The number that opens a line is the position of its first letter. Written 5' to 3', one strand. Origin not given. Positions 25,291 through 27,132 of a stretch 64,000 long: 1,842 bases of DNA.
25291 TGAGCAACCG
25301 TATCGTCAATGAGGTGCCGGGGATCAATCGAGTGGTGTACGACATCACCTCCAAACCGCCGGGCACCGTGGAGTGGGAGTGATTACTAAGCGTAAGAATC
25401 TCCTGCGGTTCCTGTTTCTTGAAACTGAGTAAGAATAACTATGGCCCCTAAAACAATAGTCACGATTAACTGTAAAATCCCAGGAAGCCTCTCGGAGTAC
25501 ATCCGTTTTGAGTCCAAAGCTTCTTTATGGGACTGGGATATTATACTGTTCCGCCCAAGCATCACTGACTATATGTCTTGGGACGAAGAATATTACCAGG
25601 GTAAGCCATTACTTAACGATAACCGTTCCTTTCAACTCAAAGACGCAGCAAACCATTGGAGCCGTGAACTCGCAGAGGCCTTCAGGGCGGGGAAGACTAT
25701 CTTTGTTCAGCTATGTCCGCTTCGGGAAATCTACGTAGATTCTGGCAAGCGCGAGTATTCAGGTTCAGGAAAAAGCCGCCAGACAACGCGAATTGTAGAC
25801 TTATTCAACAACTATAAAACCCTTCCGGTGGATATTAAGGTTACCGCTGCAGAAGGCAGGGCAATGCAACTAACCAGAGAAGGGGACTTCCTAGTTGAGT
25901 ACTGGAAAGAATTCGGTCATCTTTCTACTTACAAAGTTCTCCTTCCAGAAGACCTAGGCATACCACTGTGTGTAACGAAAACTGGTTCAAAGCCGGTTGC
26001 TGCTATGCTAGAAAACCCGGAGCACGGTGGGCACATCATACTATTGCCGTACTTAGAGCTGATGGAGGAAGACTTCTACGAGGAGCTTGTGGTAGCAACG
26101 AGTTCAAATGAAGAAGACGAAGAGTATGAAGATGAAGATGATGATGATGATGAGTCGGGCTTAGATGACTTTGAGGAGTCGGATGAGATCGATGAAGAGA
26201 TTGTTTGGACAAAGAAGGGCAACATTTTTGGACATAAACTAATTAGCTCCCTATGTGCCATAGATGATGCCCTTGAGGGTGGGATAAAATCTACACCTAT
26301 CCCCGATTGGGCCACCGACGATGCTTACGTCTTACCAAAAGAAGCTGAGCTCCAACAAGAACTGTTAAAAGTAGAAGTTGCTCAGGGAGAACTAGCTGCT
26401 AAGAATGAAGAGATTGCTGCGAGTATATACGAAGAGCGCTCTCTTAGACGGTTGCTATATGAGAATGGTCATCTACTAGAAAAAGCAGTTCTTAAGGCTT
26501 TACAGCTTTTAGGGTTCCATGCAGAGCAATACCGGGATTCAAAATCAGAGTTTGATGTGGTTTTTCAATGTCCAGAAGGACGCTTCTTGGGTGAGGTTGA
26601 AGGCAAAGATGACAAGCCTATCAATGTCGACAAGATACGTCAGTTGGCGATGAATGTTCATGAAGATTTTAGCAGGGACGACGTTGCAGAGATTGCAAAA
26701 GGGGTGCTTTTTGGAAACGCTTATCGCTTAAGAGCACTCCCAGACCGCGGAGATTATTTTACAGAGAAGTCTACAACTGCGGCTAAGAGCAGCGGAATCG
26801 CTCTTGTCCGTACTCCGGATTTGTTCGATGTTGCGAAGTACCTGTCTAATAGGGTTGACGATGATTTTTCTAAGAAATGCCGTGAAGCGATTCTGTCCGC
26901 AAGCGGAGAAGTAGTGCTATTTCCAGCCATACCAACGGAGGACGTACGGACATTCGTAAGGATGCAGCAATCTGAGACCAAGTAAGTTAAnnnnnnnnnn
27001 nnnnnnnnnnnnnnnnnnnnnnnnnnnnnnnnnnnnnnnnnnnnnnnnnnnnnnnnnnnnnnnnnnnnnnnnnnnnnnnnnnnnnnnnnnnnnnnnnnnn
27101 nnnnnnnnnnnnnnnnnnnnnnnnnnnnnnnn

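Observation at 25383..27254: Compositionally foreign two-gene cassette between guaA and purD: large acidic-linker protein with a restriction-endonuclease-like C-terminus plus a HicB-like partner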

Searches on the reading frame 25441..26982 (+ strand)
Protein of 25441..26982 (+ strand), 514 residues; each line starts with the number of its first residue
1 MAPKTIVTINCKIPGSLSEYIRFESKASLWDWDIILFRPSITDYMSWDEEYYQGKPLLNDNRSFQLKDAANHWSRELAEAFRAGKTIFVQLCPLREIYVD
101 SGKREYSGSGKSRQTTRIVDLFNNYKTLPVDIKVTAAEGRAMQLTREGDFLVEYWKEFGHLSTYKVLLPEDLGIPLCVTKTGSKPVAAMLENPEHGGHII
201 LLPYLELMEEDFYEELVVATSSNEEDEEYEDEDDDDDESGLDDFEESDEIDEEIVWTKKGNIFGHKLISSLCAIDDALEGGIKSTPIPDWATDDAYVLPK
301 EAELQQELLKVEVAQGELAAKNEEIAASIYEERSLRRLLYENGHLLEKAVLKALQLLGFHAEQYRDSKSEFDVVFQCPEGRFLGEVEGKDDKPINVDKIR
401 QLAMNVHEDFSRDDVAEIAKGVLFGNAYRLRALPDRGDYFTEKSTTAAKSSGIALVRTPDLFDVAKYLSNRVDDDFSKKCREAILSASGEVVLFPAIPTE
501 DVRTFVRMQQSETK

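Call 3: search_protein_families(library=pfam, proteins=[window:25441-26982:+], max_evalue=1)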
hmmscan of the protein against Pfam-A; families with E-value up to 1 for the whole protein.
window:25441-26982:+ (514 aa): 0 families

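Call 4: search_protein_families(library=padloc, proteins=[window:25441-26982:+], max_evalue=1)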
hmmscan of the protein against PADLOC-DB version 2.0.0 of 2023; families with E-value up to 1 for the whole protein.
window:25441-26982:+ (514 aa): 0 families

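Call 5: search_protein_families(library=ncbifam, proteins=[window:25441-26982:+], max_evalue=1)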
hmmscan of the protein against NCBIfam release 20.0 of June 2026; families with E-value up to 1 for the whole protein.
window:25441-26982:+ (514 aa): 0 families

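Call 6: find_homologous_proteins(query=window:25441-26982:+)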
Query window:25441-26982:+ (514 aa): 683 proteins with E <= 0.001 among 8000 candidates; the best 120 are listed.
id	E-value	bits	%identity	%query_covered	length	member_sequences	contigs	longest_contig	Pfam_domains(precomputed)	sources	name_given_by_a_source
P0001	0.0e+0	1163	100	100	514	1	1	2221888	-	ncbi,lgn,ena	-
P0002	2.3e-231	787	90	76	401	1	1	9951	-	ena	-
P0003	5.4e-185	634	58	99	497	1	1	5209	-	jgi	jgi:hypothetical protein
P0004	2.4e-181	622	57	97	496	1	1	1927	-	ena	-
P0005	7.9e-173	594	56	96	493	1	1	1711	-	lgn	-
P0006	2.4e-172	592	53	99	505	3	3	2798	-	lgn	-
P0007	6.0e-172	591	54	99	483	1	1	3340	-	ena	-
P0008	9.1e-171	587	56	97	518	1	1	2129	-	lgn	-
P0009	7.1e-169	581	52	98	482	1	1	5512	-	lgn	-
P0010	7.9e-165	567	53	99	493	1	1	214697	-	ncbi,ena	-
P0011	3.3e-163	562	53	97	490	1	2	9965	-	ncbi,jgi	-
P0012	4.4e-162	558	50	97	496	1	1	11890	-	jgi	-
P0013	1.9e-161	556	51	97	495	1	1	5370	-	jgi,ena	-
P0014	3.4e-161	555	50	97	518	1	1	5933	-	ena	-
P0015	7.6e-160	551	51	97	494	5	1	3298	-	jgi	-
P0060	1.2e-130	455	44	97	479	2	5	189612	-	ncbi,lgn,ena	-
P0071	5.0e-127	443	43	100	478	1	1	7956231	-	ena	-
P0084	2.2e-125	437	42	97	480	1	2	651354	-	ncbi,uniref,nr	ncbi:hypothetical protein [Paraburkholderia phenoliruptrix]|uniref:hypothetical protein n=1 Tax=Para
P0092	1.5e-124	435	43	96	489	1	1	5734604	-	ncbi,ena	-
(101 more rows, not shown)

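Call 7: search_solved_structures(query=window:25441-26982:+, max_evalue=1)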
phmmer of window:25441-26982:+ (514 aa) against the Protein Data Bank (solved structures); distinct sequences matched with E-value up to 1: 0.

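Call 8: search_protein_families(library=phrogs, proteins=[window:25441-26982:+], max_evalue=1)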
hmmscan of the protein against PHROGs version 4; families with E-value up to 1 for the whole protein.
window:25441-26982:+ (514 aa): 0 families

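Call 12: find_encoding_contigs(protein=P0001, flank=10000, max_places=4)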
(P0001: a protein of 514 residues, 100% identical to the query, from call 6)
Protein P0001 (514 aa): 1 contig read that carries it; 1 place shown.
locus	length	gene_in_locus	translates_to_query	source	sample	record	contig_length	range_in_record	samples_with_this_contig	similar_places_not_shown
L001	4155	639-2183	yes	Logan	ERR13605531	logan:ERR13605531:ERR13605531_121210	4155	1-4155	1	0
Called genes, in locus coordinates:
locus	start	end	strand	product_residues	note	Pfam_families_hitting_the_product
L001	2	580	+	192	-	?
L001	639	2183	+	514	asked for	-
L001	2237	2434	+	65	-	PF21748:UPF0150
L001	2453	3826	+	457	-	PF02844:GARS_N, PF01071:GARS_A, PF02786:CPSase_L_D2, PF02843:GARS_C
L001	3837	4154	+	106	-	?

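Call 13: find_encoding_contigs(protein=P0084, flank=8000, max_places=3)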
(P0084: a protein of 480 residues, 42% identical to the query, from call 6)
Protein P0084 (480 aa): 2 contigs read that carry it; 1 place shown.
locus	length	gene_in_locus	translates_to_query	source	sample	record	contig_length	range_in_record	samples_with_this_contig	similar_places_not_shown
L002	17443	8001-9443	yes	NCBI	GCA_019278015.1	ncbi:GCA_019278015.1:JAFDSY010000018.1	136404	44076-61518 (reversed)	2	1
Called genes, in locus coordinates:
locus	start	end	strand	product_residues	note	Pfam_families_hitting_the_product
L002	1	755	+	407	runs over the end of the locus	PF13356:Arm-DNA-bind_3, PF22022:Phage_int_M, PF00589:Phage_integrase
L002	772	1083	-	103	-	PF14213:DUF4325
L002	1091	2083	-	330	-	-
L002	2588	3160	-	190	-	-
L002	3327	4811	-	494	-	-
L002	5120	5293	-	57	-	-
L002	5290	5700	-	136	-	-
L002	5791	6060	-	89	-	PF18932:DUF5681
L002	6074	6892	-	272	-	-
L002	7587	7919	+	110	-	PF01381:HTH_3 (weak)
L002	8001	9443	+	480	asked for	-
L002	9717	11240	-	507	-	-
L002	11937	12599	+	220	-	PF02798:GST_N, PF13409:GST_N_2, PF13417:GST_N_3, PF00043:GST_C, PF13410:GST_C_2 (weak)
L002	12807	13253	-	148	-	PF02627:CMD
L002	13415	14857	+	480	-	PF00392:GntR, PF00155:Aminotran_1_2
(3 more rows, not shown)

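Call 14: find_encoding_contigs(protein=P0010, flank=6000, max_places=2)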
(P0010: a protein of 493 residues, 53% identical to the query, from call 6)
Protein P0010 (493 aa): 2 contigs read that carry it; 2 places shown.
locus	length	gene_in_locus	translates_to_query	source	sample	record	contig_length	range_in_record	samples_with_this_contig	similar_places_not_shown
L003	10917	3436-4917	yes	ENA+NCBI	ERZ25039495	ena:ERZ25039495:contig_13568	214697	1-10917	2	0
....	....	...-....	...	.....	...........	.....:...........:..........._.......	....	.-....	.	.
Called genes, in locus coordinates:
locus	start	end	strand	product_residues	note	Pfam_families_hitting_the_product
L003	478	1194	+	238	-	PF13518:HTH_28, PF13551:HTH_29, PF13565:HTH_32, PF13592:HTH_33, PF13358:DDE_3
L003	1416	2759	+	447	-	PF13701:DDE_Tnp_1_4, PF01609:DDE_Tnp_1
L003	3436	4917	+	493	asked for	-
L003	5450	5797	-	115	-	PF14358:DUF4405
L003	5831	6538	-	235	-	PF02683:DsbD_TM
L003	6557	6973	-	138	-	PF00085:Thioredoxin, PF13098:Thioredoxin_2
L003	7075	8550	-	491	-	PF02321:OEP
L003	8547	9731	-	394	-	PF25917:BSH_RND, PF25973:BSH_CzcB (weak), PF25876:HH_MFP_RND (weak), PF25954:Beta-barrel_RND_2, PF25989:YknX_C (weak)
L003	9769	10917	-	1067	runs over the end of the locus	PF00873:ACR_tran, PF03176:MMPL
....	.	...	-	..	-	?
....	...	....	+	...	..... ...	-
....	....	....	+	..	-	?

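Call 15: find_encoding_contigs(protein=P0071, flank=6000, max_places=2)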
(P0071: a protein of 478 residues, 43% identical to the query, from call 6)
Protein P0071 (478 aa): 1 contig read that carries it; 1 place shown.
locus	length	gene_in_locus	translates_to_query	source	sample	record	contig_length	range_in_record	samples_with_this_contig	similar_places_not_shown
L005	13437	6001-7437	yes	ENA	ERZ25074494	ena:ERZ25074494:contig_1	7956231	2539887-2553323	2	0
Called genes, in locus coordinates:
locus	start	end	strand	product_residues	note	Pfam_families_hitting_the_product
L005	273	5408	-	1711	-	PF06283:ThuA, PF00034:Cytochrom_C (faint), PF00754:F5_F8_type_C, PF22633:F5_F8_type_C_2, PF00657:Lipase_GDSL (weak), PF13472:Lipase_GDSL_2, PF23500:DUF7133, PF00127:Copper-bind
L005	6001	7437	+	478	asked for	-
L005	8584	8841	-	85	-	PF04657:DMT_YdcZ (weak)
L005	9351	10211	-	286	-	PF13276:HTH_21, PF00665:rve, PF13683:rve_3, PF13333:rve_2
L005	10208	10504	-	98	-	PF01527:HTH_Tnp_1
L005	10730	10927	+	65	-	-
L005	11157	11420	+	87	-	-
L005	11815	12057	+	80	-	-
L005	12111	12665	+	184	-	-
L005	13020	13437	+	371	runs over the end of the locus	-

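Call 16: find_encoding_contigs(protein=P0092, flank=6000, max_places=2)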
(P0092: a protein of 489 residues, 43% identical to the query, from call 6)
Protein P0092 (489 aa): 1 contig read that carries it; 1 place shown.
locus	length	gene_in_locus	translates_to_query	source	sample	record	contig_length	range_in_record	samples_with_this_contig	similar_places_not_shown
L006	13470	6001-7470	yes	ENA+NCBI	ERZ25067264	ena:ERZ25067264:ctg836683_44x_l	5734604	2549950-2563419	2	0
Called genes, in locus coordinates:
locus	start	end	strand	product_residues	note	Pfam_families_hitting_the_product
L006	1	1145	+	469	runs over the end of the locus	PF13676:TIR_2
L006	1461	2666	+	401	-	-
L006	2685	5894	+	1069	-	PF06634:DUF1156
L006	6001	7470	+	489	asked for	-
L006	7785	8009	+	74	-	-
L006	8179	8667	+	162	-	-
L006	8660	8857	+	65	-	-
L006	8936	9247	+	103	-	PF01909:NTP_transf_2, PF18765:Polbeta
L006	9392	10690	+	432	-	PF02463:SMC_N, PF13175:AAA_15 (weak), PF13476:AAA_23 (faint), PF13304:AAA_21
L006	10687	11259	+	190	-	-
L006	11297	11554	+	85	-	PF04255:DUF433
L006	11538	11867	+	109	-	PF18480:DUF5615 (weak)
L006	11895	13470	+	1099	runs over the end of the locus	PF04465:DUF499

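Call 17: find_encoding_contigs(protein=P0060, flank=6000, max_places=2)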
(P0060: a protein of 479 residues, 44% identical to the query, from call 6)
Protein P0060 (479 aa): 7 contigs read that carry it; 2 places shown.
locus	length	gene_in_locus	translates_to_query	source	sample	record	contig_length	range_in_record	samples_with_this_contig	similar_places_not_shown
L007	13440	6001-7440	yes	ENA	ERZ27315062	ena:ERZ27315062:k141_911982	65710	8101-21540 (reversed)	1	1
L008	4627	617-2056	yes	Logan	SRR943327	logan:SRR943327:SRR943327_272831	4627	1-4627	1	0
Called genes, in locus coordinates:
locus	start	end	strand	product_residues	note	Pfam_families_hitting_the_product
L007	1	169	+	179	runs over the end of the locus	-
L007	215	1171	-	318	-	PF02899:Phage_int_SAM_1, PF13495:Phage_int_SAM_4 (faint), PF00589:Phage_integrase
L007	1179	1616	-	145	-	-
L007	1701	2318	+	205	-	PF09335:VTT_dom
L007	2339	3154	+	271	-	PF02578:Cu-oxidase_4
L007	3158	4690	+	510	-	PF13541:ChlI, PF00158:Sigma54_activat (faint), PF00493:MCM (faint), PF01078:Mg_chelatase, PF07728:AAA_5 (weak), PF13335:Mg_chelatase_C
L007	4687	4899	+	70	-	PF13275:S4_2, PF01479:S4 (weak)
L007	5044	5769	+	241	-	PF04383:KilA-N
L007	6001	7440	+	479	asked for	-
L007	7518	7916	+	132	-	PF01934:HepT-like (weak), PF08780:NTase_sub_bind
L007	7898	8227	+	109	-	PF01909:NTP_transf_2, PF18765:Polbeta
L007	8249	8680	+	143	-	PF01741:MscL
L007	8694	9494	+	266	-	PF00753:Lactamase_B, PF13483:Lactamase_B_3, PF12706:Lactamase_B_2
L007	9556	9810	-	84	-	PF24732:ParE_like (weak)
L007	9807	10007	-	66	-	-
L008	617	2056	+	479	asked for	-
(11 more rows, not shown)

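Call 18: predict_structure(alignment_id=A1)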
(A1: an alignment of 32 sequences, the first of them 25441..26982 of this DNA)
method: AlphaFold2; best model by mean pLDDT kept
length: 514 residues; sequences in the alignment: 32
mean_pLDDT: 87.5   pTM: 0.54
mean pLDDT of the five models: 87.5, 87.0, 86.9, 85.2, 85.0
residues with pLDDT >= 90: 352; 70-90: 98; 50-70: 31; < 50: 33
segments of 3 or more residues with pLDDT < 50: 224-226, 230-236, 238-240, 246-250, 502-514
pLDDT, mean of each block of 10 residues (from residue 1): 90 93 95 97 84 93 95 98 97 96 88 87 97 96 96 95 97 97 97 93 93 78 50 47 50 83 96 92 63 84 91 90 87 91 92 94 74 84 93 94 92 88 95 93 96 97 93 93 94 89 44 43
secondary structure, 60 per line:
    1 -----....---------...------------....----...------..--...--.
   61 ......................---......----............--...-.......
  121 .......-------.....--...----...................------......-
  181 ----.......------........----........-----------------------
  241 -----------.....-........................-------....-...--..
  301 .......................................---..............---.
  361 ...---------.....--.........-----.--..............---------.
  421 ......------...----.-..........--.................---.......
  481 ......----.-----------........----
elements in order: E6-9 E19-21 E34-37 E55-57 H60-82 E86-91 E96-107 E114-123 H124-127 E135-139 E142-144 H149-161 E162-167 E174-179 E185-191 E198-205 E213-217 E252-256 H258-281 H289-292 H299-339 H343-356 E360-363 E373-377 E380-388 H397-410 E420-426 H442-451 E454-457 H458-470 H474-486 H503-510

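Call 22: fold_search(model_id=the predicted structure, library=pdb)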
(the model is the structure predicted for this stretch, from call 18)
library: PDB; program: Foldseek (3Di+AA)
matches with E <= 10: 410; with E <= 0.001: 1
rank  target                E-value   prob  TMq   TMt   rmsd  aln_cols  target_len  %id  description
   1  1y88                  3.3e-04  1.00  0.18  0.46   9.6       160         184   16  Crystal Structure of Protein of Unknown Function AF1548 (released 2004-12-21)
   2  1xmx                  2.6e-03  1.00  0.18  0.24   5.1       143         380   17  Crystal structure of protein VC1899 from Vibrio cholerae (released 2004-11-16)
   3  2fok_B                3.6e-03  1.00  0.23  0.21   4.5       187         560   11  STRUCTURE OF RESTRICTION ENDONUCLEASE FOKI (released 1998-06-17)
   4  2fok_A                3.8e-03  1.00  0.23  0.21   4.6       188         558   11  STRUCTURE OF RESTRICTION ENDONUCLEASE FOKI (released 1998-06-17)
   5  9u49_A                1.2e-02  0.98  0.16  0.20   6.4       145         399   14  crystal structure of Cdn1 in complex with cA4 (released 2026-02-04)
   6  5gkj_B                2.4e-02  1.00  0.16  0.33   3.8       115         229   14  Structure of EndoMS in apo form (released 2016-11-02)
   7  2wiw_A                3.0e-02  0.99  0.13  0.48   3.3        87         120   21  Crystal structures of Holliday junction resolvases from Archaeoglobus fulgidus bound to DNA substrate (released 2009-05-26)
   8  2wcw_D                3.4e-02  0.99  0.12  0.45   3.0        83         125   20  1.6A resolution structure of Archaeoglobus fulgidus Hjc, a Holliday junction resolvase from an archaeal hyperthermophi (released 2009-03-24)
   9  8z4i_A                3.6e-02  0.93  0.16  0.21   5.6       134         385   14  crystal structure of Cdn1 in complex with cA3 (released 2026-02-04)
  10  8z4i_B                3.6e-02  0.85  0.16  0.20   6.4       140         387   16  crystal structure of Cdn1 in complex with cA3 (released 2026-02-04)
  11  2wiw_B                4.1e-02  0.99  0.12  0.45   2.9        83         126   22  Crystal structures of Holliday junction resolvases from Archaeoglobus fulgidus bound to DNA substrate (released 2009-05-26)
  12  2wcz_B                4.8e-02  0.99  0.12  0.49   2.9        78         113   18  1.6A resolution structure of Archaeoglobus fulgidus Hjc, a Holliday junction resolvase from an archaeal hyperthermophi (released 2009-03-24)
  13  2wcz_A                4.8e-02  0.99  0.13  0.47   2.9        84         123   21  1.6A resolution structure of Archaeoglobus fulgidus Hjc, a Holliday junction resolvase from an archaeal hyperthermophi (released 2009-03-24)
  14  2wcw_A                4.8e-02  0.99  0.13  0.46   3.0        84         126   20  1.6A resolution structure of Archaeoglobus fulgidus Hjc, a Holliday junction resolvase from an archaeal hyperthermophi (released 2009-03-24)
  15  2wj0_A                5.1e-02  0.99  0.13  0.46   2.9        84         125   21  Crystal structures of Holliday junction resolvases from Archaeoglobus fulgidus bound to DNA substrate (released 2009-05-26)
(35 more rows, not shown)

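Call 25: find_related_loci(query=A1, collection=genome_contigs, flank=6000)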
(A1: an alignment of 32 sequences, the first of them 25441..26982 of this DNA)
Query A1 (514 aa) in genome_contigs; peptide patterns used: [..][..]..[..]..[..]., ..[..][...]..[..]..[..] (x = any residue, [..] = any of these).
599 stretches matched a pattern (row limit reached: there are more); 117 encode a relative of the query (tblastn E <= 1e-3); the best 80 are kept; 80 distinct loci.
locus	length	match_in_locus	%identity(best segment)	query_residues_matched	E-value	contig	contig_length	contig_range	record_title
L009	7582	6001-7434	53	1-498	7e-171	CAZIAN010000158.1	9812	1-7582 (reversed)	MAG TPA_asm: uncultured Pirellulales bacterium isolate binchicken_co81_115 genome assembly, contig: NODE_11489_length_98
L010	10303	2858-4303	51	1-498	6e-166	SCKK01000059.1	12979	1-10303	Candidatus Neomarinimicrobiota bacterium strain TS1B10-2 T1B10-2_2664, whole genome shotgun sequence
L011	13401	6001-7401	44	1-498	1e-132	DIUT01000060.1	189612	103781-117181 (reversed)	MAG TPA_asm: Geobacter sp. UBA6151 UBA6151_contig_8867, whole genome shotgun sequence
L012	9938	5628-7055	41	1-501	3e-132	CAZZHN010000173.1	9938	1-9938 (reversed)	MAG TPA_asm: uncultured Solibacteraceae bacterium isolate binchicken_co162_446 genome assembly, contig: NODE_17113_lengt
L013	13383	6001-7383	43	3-498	9e-132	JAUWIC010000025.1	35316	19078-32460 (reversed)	MAG: Dehalococcoidia bacterium isolate CSMAG_2284 CSMAG_2284_k141_128606_length_35316_cov_7.1462, whole genome shotgun s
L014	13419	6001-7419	44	1-504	2e-131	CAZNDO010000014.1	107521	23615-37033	MAG TPA_asm: uncultured Gemmatimonadota bacterium isolate binchicken_co242_78 genome assembly, contig: NODE_578_length_1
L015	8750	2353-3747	43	1-498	2e-131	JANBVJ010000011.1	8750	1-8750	MAG: Patescibacteria group bacterium isolate AMOR_Bin_143 NODE_11_length_8750_cov_15.833045, whole genome shotgun sequen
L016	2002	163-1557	42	1-498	1e-138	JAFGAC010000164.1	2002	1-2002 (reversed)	MAG: Clostridiales bacterium isolate Zod_maxbin.0011 k87_5438512, whole genome shotgun sequence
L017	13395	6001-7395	44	4-502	6e-128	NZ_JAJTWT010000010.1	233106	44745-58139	Pelomonas caseinilytica strain P7 contig10, whole genome shotgun sequence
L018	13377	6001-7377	45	4-498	6e-127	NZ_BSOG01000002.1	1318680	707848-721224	Chitinimonas prasina strain NBRC 110044 sequence02, whole genome shotgun sequence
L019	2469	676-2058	43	3-498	8e-134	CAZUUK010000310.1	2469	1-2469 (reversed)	MAG TPA_asm: uncultured Planctomycetota bacterium isolate SRP068000_co1_50 genome assembly, contig: NODE_125425_length_2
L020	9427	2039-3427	45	4-501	2e-126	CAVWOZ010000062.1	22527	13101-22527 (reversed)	MAG: uncultured Acidobacteriota bacterium isolate MFD09368.bin.3.159 genome assembly, contig: contig_87339, whole genome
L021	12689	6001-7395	42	1-499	2e-125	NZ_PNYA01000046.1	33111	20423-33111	Trinickia dabaoshanensis strain GIMN1.004 NODE_46_length_33111_cov_20.2591, whole genome shotgun sequence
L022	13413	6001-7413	42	4-507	3e-124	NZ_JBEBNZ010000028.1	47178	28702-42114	MAG: Comamonas odontotermitis isolate T1.bin.63 NODE_1575_length_47178_cov_270.841309, whole genome shotgun sequence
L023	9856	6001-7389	41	1-500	1e-123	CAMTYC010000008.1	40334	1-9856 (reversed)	MAG: uncultured Moraxellaceae bacterium isolate G04_MAG_00038 genome assembly, contig: G04_MAG_00038_000000000053, whole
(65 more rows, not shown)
